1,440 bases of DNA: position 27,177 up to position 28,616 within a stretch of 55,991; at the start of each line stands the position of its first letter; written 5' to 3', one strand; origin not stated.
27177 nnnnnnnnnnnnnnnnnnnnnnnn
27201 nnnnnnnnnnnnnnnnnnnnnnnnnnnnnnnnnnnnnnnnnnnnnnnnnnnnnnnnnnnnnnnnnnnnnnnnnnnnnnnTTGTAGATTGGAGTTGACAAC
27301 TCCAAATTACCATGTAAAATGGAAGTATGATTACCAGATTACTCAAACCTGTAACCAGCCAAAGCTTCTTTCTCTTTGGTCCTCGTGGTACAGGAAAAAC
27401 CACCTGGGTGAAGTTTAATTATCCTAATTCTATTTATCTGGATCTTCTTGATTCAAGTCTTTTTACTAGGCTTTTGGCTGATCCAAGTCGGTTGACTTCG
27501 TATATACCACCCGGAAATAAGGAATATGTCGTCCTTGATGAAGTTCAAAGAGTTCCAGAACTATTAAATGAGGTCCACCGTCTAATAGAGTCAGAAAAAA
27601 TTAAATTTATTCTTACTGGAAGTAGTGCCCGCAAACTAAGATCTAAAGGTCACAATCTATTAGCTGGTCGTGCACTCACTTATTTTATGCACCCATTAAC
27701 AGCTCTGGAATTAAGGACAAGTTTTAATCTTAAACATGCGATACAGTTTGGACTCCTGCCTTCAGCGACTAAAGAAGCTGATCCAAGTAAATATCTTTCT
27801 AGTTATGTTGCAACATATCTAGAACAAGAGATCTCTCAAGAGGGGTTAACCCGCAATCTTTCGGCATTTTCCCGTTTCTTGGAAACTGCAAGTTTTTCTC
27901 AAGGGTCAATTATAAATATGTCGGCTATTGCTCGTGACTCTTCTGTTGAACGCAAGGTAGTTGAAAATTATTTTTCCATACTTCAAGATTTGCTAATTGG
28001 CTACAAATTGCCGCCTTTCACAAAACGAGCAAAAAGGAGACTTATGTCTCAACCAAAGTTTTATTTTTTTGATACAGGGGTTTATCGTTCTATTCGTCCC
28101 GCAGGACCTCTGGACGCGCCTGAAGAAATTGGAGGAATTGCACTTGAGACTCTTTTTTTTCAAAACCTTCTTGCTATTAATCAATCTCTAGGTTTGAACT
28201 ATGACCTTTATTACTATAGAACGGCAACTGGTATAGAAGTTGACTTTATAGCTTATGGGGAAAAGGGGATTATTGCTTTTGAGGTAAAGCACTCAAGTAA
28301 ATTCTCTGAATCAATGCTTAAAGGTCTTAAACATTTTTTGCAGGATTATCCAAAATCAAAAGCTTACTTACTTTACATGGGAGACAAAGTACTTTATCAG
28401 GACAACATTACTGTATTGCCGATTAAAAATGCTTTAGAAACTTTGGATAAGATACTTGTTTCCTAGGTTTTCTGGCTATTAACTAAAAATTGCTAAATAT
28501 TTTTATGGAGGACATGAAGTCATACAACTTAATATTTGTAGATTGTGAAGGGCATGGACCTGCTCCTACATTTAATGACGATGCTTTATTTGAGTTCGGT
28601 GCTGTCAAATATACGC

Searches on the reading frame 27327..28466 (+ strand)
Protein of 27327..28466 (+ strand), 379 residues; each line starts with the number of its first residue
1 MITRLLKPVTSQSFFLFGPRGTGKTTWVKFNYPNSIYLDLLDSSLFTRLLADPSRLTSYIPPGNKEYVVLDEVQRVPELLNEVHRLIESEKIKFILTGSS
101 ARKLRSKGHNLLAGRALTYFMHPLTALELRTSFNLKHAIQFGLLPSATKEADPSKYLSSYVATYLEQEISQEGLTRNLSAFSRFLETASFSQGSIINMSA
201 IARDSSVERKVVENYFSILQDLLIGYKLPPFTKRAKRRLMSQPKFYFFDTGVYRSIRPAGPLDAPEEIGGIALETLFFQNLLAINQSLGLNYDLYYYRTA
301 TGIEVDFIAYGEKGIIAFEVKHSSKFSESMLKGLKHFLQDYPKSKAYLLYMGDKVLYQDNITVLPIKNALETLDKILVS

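Call 19: search_protein_families(library=pfam, max_evalue=0.001, proteins=[window:27327-28466:+])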
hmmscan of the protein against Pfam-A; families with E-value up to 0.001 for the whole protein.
window:27327-28466:+ (379 aa): 3 families
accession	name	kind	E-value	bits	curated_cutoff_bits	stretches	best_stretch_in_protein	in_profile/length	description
PF13635.12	DUF4143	-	3.8e-31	108.4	28.1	1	166-322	1-159/160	Domain of unknown function (DUF4143)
PF13173.12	AAA_14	-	5.1e-23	81.9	27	1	13-128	4-127/129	AAA domain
PF13401.12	AAA_22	-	1.9e-05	25.4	27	0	65-99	85-123/130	AAA domain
